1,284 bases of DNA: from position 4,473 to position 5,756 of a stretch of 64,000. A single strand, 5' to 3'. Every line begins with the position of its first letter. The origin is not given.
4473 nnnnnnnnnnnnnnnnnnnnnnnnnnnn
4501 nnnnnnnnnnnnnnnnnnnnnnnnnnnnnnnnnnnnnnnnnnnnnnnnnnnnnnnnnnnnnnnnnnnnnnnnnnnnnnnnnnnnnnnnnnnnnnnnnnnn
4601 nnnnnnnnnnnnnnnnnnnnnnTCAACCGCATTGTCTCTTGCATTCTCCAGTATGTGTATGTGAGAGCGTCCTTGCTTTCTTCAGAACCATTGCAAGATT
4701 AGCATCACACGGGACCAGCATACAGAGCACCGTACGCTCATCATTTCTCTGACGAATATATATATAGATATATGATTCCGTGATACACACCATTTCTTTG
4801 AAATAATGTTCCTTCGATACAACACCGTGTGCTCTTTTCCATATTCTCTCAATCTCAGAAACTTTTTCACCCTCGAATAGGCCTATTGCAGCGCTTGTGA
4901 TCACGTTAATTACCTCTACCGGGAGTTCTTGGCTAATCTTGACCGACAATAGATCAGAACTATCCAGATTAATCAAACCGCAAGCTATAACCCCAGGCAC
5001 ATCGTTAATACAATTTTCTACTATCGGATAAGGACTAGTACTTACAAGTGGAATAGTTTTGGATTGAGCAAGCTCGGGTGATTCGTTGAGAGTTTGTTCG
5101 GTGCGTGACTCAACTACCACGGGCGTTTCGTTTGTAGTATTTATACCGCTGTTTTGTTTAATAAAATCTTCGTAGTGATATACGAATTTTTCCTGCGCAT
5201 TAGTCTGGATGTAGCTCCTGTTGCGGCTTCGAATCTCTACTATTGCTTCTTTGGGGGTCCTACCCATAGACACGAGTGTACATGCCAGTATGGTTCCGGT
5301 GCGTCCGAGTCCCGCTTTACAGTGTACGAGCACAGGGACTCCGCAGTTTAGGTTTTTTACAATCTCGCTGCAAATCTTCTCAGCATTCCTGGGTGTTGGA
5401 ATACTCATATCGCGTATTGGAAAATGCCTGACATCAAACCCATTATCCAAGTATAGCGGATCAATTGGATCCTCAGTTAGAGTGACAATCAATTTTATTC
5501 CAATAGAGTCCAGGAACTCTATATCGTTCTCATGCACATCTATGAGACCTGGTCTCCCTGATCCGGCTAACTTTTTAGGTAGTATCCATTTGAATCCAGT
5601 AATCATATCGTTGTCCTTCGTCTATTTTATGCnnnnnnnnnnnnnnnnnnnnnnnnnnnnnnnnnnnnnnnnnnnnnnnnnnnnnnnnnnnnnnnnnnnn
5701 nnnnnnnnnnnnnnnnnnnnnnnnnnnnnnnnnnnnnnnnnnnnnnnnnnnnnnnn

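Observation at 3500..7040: MglA-type GTPase operon with a phosphatase-Roadblock fusion, extra Roadblock paralog, degenerate ABC ATPase and DUF454 protein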

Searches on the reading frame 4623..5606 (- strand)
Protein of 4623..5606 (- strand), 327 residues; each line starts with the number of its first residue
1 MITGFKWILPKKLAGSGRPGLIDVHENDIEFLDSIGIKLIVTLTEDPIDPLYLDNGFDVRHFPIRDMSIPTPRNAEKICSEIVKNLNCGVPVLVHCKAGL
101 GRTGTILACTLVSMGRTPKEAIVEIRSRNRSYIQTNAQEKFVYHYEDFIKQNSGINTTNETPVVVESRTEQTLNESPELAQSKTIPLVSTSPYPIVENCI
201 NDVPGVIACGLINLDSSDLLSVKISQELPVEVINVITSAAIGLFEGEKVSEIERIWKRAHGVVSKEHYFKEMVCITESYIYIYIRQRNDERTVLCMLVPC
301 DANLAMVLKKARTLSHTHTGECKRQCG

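Call 3: search_protein_families(library=pfam, proteins=[window:4623-5606:-], max_evalue=1)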
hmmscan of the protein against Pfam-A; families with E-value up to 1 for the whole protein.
window:4623-5606:- (327 aa): 9 families
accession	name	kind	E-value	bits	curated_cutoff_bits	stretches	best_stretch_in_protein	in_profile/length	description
PF22785.1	Tc-R-P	-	5.5e-23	82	27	1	14-115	1-105/106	Polymorphic toxin system, DSP-PTPase phosphatase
PF22784.1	PTP-SAK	-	2.1e-19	70.5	27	1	4-123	3-121/153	Swiss Army Knife protein, DSP-PTPase phosphatase domain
PF22741.1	PTP-NADK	-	2.5e-09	37.2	27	1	55-141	75-160/163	DSP-PTPase phosphatase fused to NAD+ Kinase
PF00782.25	DSPc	-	3e-07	30.8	33.5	1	30-146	12-131/133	Dual specificity phosphatase, catalytic domain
PF00102.32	Y_phosphatase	-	8.9e-07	29.2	20.9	1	75-144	154-230/234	Protein-tyrosine phosphatase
PF13350.11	Y_phosphatase3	-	9.5e-06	26.2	22.2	1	72-124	111-162/240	Tyrosine phosphatase family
PF05706.17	CDKN3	-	7.1e-05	23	20.7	1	51-115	95-159/168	Cyclin-dependent kinase inhibitor 3 (CDKN3)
PF14566.11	PTPlike_phytase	-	0.017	15.7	27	1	61-110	106-154/158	Inositol hexakisphosphate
PF03162.18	Y_phosphatase2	-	0.054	13.5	27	1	89-151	91-152/165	Tyrosine phosphatase family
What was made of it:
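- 5151..5606 (-): Phosphatase domain (aa 1-152) of the fusion protein. It is VHZ/DUSP23-like, with catalytic Cys96, Arg102 (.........) and general-acid Asp66. Pfam Tc-R-P 82 bits and PTP-SAK 70 bits (call 3).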

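Call 4: search_protein_families(library=ncbifam, proteins=[window:4623-5606:-], max_evalue=1)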
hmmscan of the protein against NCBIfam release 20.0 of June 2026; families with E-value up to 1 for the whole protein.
window:4623-5606:- (327 aa): 2 families
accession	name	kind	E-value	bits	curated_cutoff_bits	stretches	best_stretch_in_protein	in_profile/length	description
NF009025.0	PRK12361.1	equivalog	1.1e-08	33.7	505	1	26-164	109-247/546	hypothetical protein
NF045706.1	PhFuoseLconase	equivalog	0.12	11.5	630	1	84-175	173-251/332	phospho-furanose lactonase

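Call 21: search_protein_families(library=padloc, proteins=[window:4623-5606:-], max_evalue=0.1)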
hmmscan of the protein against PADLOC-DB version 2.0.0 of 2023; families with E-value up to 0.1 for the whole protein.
window:4623-5606:- (327 aa): 0 families

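Call 22: find_homologous_proteins(query=window:4623-5606:-, max_evalue=0.001)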
Query window:4623-5606:- (327 aa): 139 proteins with E <= 0.001 among 1279 candidates; the best 120 are listed.
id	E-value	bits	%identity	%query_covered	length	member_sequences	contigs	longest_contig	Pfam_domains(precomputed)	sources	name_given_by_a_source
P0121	5.9e-218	740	100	100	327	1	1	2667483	PF13350.12,PF22784.2,PF22741.2,PF22785.2,PF00102.33,PF00782.26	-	-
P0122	1.2e-73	266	43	96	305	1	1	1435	PF13350.12,PF22784.2,PF22741.2,PF22785.2,PF00102.33,PF00782.26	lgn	-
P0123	2.9e-63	232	41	91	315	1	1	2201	PF22784.2,PF05706.18,PF22741.2,PF22785.2,PF00102.33,PF00782.26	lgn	-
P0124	7.2e-51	191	35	96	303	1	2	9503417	PF22784.2,PF05706.18,PF22741.2,PF22785.2,PF00782.26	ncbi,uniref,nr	ncbi:phosphatase domain-containing putative toxin [Candidatus Uabimicrobium amorphum]|uniref:Protein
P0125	5.7e-46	175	34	96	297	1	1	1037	PF22784.2,PF22741.2,PF22785.2,PF00782.26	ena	-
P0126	1.2e-41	161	48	51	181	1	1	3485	PF13350.12,PF22784.2,PF05706.18,PF22741.2,PF22785.2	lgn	-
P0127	1.3e-41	161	50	46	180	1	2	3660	PF13350.12,PF22784.2,PF22741.2,PF22785.2,PF00102.33,PF00782.26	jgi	jgi:atypical dual specificity phosphatase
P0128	1.5e-41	161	50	46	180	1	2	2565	PF13350.12,PF22784.2,PF05706.18,PF14566.12,PF22741.2,PF22785.2,PF00102.33,PF00782.26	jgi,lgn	jgi:atypical dual specificity phosphatase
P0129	1.3e-39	154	48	48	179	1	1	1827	PF13350.12,PF22784.2,PF22741.2,PF22785.2,PF00102.33,PF00782.26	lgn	-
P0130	3.3e-37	146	48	46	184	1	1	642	PF13350.12,PF22784.2,PF05706.18,PF14566.12,PF22741.2,PF22785.2,PF00102.33,PF00782.26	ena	-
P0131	1.5e-34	138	50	44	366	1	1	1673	PF22784.2,PF22741.2,PF00005.34,PF22785.2,PF00102.33,PF00782.26,PF13191.13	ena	-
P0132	2.1e-34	137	49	43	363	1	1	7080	PF22784.2,PF05706.18,PF22741.2,PF00005.34,PF22785.2,PF00102.33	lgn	-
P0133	4.3e-34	136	44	48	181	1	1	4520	PF22784.2,PF22741.2,PF22785.2,PF00102.33,PF00782.26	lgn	-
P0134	5.3e-33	133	47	43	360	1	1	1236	PF22784.2,PF05706.18,PF22741.2,PF00005.34,PF22785.2,PF00102.33,PF13304.13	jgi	jgi:atypical dual specificity phosphatase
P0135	1.1e-31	128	46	46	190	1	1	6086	PF13350.12,PF22784.2,PF05706.18,PF22785.2,PF00102.33,PF00782.26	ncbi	-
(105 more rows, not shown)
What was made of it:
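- The best Pfam model is Tc-R-P, described as 'Polymorphic toxin system, DSP-PTPase' (call 3), and the NCBI name appears in call 22.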

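Call 24: find_encoding_contigs(protein=P0124, flank=8000, max_places=3)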
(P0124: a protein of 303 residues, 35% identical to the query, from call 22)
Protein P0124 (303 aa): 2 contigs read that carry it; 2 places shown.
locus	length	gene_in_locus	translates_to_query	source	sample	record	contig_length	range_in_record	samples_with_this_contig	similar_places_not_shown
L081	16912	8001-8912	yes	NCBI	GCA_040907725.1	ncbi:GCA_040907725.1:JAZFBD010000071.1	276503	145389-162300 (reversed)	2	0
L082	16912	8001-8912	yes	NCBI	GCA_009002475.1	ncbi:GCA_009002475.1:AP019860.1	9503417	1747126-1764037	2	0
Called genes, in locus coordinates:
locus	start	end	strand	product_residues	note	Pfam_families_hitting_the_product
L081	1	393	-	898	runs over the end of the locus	-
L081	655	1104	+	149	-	PF09424:YqeY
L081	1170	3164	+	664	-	PF02897:Peptidase_S9_N, PF00326:Peptidase_S9, PF12146:Hydrolase_4 (faint)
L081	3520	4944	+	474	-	PF00158:Sigma54_activat, PF14532:Sigma54_activ_2 (weak), PF00004:AAA (faint), PF25601:AAA_lid_14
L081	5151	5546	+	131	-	-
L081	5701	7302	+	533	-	PF00069:Pkinase, PF03109:ABC1 (faint), PF07714:PK_Tyr_Ser-Thr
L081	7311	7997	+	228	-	PF02463:SMC_N (faint), PF00005:ABC_tran, PF13175:AAA_15 (faint), PF13304:AAA_21 (faint)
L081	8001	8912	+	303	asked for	PF22784:PTP-SAK, PF22785:Tc-R-P, PF00782:DSPc, PF05706:CDKN3 (weak), PF22741:PTP-NADK (weak)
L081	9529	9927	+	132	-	-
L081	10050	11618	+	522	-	PF00069:Pkinase, PF01636:APH (faint), PF07714:PK_Tyr_Ser-Thr, PF03109:ABC1 (weak)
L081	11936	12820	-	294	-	PF12799:LRR_4 (faint), PF24758:LRR_At5g56370 (faint), PF23598:LRR_14 (weak), PF13855:LRR_8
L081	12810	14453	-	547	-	PF02310:B12-binding, PF04055:Radical_SAM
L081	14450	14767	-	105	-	PF00581:Rhodanese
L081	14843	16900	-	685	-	PF02706:Wzz (weak), PF01656:CbiA (weak), PF06564:CBP_BcsQ, PF10609:ParA, PF13614:AAA_31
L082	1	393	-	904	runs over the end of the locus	-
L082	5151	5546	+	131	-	-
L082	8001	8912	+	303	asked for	PF22784:PTP-SAK, PF22785:Tc-R-P, PF00782:DSPc, PF05706:CDKN3 (weak), PF22741:PTP-NADK (weak)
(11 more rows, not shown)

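Call 41: find_encoding_contigs(protein=P0121, flank=10000, max_places=2)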
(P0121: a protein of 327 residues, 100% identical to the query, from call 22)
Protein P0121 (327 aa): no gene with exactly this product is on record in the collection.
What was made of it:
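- Tried and rejected: It could not be retrieved (call 41).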

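Call 42: find_encoding_contigs(protein=P0123, flank=5000, max_places=2)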
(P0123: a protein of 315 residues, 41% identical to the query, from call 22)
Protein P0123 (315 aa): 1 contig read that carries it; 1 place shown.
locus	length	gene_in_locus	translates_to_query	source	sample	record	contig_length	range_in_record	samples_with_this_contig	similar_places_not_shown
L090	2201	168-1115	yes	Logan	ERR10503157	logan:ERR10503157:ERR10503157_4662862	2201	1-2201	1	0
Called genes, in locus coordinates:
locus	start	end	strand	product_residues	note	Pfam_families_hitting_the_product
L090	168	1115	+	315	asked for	PF00782:DSPc, PF05706:CDKN3 (weak), PF22741:PTP-NADK (weak), PF22784:PTP-SAK, PF22785:Tc-R-P, PF00102:Y_phosphatase (weak)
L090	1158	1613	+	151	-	PF04304:DUF454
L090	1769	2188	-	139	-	-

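Call 43: find_encoding_contigs(protein=P0122, flank=5000, max_places=2)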
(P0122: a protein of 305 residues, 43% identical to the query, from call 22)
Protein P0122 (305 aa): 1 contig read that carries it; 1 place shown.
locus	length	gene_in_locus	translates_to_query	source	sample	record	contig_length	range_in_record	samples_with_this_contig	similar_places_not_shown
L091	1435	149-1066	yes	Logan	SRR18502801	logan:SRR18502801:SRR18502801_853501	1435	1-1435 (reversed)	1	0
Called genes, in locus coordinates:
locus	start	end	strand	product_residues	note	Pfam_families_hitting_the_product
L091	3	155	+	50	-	?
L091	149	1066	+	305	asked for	PF22784:PTP-SAK, PF13350:Y_phosphatase3 (faint), PF22785:Tc-R-P, PF00782:DSPc, PF22741:PTP-NADK, PF00102:Y_phosphatase (weak)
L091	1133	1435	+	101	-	?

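Call 44: find_encoding_contigs(protein=P0125, flank=5000, max_places=2)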
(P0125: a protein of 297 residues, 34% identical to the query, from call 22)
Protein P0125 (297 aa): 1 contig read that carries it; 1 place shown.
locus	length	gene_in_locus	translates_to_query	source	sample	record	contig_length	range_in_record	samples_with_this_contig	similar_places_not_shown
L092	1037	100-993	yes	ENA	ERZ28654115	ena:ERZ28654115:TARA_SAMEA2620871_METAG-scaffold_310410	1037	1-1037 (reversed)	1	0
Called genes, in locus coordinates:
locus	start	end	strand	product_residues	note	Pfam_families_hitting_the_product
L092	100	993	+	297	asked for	PF22784:PTP-SAK, PF22785:Tc-R-P, PF00782:DSPc, PF22741:PTP-NADK (weak)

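Call 61: search_protein_representatives(protein=window:4623-5606:-)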
Query: 327 residues. Proteins with E-value up to 0.001 (for the whole library): 6621; up to 1e-10: 1330; up to 1e-30: 27. The best 150 are listed.
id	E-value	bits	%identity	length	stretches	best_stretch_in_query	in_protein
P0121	1.9e-218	740.1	100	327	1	1-327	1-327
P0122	3.8e-74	266.0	45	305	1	1-315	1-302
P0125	1.8e-46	175.1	37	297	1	3-314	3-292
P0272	9.0e-43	162.9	50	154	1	5-151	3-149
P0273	5.3e-41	157.1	48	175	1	4-168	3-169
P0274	1.1e-38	149.4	52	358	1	2-151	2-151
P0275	1.2e-38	149.3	49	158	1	4-150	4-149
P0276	3.9e-38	147.7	33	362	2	3-188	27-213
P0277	7.9e-38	146.7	48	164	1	5-150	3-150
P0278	3.0e-37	144.8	46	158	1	1-152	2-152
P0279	5.3e-37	144.0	49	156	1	1-148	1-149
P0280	9.4e-35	136.6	42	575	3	7-125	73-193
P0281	1.1e-34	136.4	47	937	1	1-152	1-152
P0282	1.2e-34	136.3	33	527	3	42-154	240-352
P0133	1.4e-34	136.0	45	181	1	5-157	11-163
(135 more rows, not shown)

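Call 65: predict_structure(alignment_id=A2)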
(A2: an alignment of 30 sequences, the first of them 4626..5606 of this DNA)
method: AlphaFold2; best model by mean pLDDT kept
length: 327 residues; sequences in the alignment: 30
mean_pLDDT: 88.5   pTM: 0.56
mean pLDDT of the five models: 88.5, 88.2, 87.8, 87.8, 85.2
residues with pLDDT >= 90: 253; 70-90: 29; 50-70: 18; < 50: 27
segments of 3 or more residues with pLDDT < 50: 166-181, 321-327
pLDDT, mean of each block of 10 residues (from residue 1): 95 98 96 98 97 98 90 97 98 96 97 98 97 94 97 72 45 41 58 91 96 93 90 87 93 95 93 94 94 96 97 83 38
secondary structure, 60 per line:
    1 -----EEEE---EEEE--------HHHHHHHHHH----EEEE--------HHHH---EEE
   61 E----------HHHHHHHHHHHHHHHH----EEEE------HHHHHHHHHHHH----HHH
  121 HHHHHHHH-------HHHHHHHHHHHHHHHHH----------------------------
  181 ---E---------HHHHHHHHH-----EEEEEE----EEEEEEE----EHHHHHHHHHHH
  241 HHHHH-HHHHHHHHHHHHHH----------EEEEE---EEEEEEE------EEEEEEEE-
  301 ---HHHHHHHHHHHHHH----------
elements in order: E6-9 E13-16 H25-34 E39-42 H51-54 E58-61 H72-87 E92-95 H102-113 H118-128 H136-152 H194-202 E208-213 E218-224 H230-245 H247-260 E271-275 E279-285 E292-299 H304-317
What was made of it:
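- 5151..5606 (-): AF2 pLDDT exceeds 94 for the domain (call 65).
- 5040..5150 (-): Disordered linker (aa 153-189) between the phosphatase and Roadblock domains. pLDDT is below 50 for residues 166-181, and pTM is 0.56, meaning no fixed inter-domain orientation (call 65).
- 4623..5039 (-): RBLc: the second, divergent Roadblock-fold copy (aa 190-318) fused to the phosphatase. It has lost the family's SHPQ motif (QELPV here). AF2 gives the same a-b-b-a-a-b-b-b-a topology with pLDDT above 90 (call 65).
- On Roadblock/LC7 superfamily (MglB-like): The fused copy has the same topology (call 65).
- On Polymorphic-toxin phosphatase (context implied by the Pfam Tc-R-P name): No additional N-terminal domains (calls 3, 65).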

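Call 69: fold_search(model_id=the predicted structure, library=pdb)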
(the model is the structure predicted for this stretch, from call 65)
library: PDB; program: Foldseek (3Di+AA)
matches with E <= 10: 1536; with E <= 0.001: 685
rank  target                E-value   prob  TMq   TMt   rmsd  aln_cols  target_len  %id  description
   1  2img                  7.4e-13  1.00  0.41  0.86   2.0       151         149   33  Crystal structure of dual specificity protein phosphatase 23 from Homo sapiens in complex with ligand malate ion (released 2006-10-17)
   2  4erc_A                3.3e-12  1.00  0.41  0.84   2.5       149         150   34  Structure of VHZ bound to metavanadate (released 2012-12-19)
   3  5z5a_B                1.2e-10  1.00  0.40  0.84   2.0       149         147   28  Crystal structure of Tk-PTP in the active form (released 2018-07-04)
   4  2i6i                  2.4e-10  1.00  0.40  0.77   4.7       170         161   29  crystal structures of the archaeal sulfolobus PTP-fold phosphatase (released 2007-03-13)
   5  5z5b_A                4.1e-10  1.00  0.39  0.78   2.7       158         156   28  Crystal structure of Tk-PTP in the G95A mutant form (released 2018-06-27)
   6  6g85_B                4.1e-10  1.00  0.41  0.37   3.2       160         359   21  Structure of Cdc14 bound to CBK1 PxL motif (released 2018-10-17)
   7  6g86_A                4.9e-10  1.00  0.41  0.38   3.0       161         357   21  Structure of Cdc14 bound to SIC1 PxL motif (released 2018-10-17)
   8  5xw4_B                5.2e-10  1.00  0.40  0.36   3.9       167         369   21  Crystal structure of budding yeast Cdc14p (wild type) in the apo state (released 2017-08-09)
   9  9rib_A                5.5e-10  1.00  0.41  0.40   2.8       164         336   24  Crystal structure of C278S mutant of mouse CDC14A (released 2025-12-10)
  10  3ro1                  6.2e-10  1.00  0.39  0.76   2.4       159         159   30  Crystal structure of the complex of the archaeal sulfolobus PTP-fold phosphatase with terpyridine platinum(II) (released 2011-10-05)
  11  2dxp_A                6.2e-10  1.00  0.39  0.76   2.4       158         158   28  Crystal structure of the complex of the archaeal sulfolobus PTP-fold phosphatase with phosphopeptides A-(p)Y-R (released 2007-03-13)
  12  5z5b_C                6.6e-10  1.00  0.40  0.83   2.3       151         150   28  Crystal structure of Tk-PTP in the G95A mutant form (released 2018-06-27)
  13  9e9m                  7.4e-10  1.00  0.40  0.83   2.2       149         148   26  Ligand Free Putative Ancestral Protein Tyrosine Phosphatase ShufPTP - C93-Cyclic Sulfenamide - Intermediate p-loop Confo (released 2024-12-11)
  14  5z5a_A                8.3e-10  1.00  0.38  0.80   2.4       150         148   28  Crystal structure of Tk-PTP in the active form (released 2018-07-04)
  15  9rib_B                8.3e-10  1.00  0.41  0.40   5.0       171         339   23  Crystal structure of C278S mutant of mouse CDC14A (released 2025-12-10)
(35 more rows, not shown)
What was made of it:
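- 5151..5606 (-): Foldseek finds DUSP23/VHZ at 33-34% identity and TM 0.86, plus SsoPTP, Tk-PTP and Cdc14 (call 69).
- On Cys-based PTP / dual-specificity phosphatase: VHZ/DUSP23 match at TM 0.86 (call 69).
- Closest known: VHZ/DUSP23, SsoPTP and Tk-PTP minimal Cys-based protein phosphatases. Same: About 150-aa catalytic domain, HCxxGxxR(T) P-loop, general-acid Asp, 28-34% identity and TM up to 0.86 (call 69).
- The PTP is closest to the protein phosphatases VHZ/DUSP23, SsoPTP and Tk-PTP (call 69). PTPMT1 and PTEN are among the structural matches (call 69). The best structural and sequence matches are the protein phosphatases VHZ/DUSP23, SsoPTP, Tk-PTP and Cdc14 (call 69).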
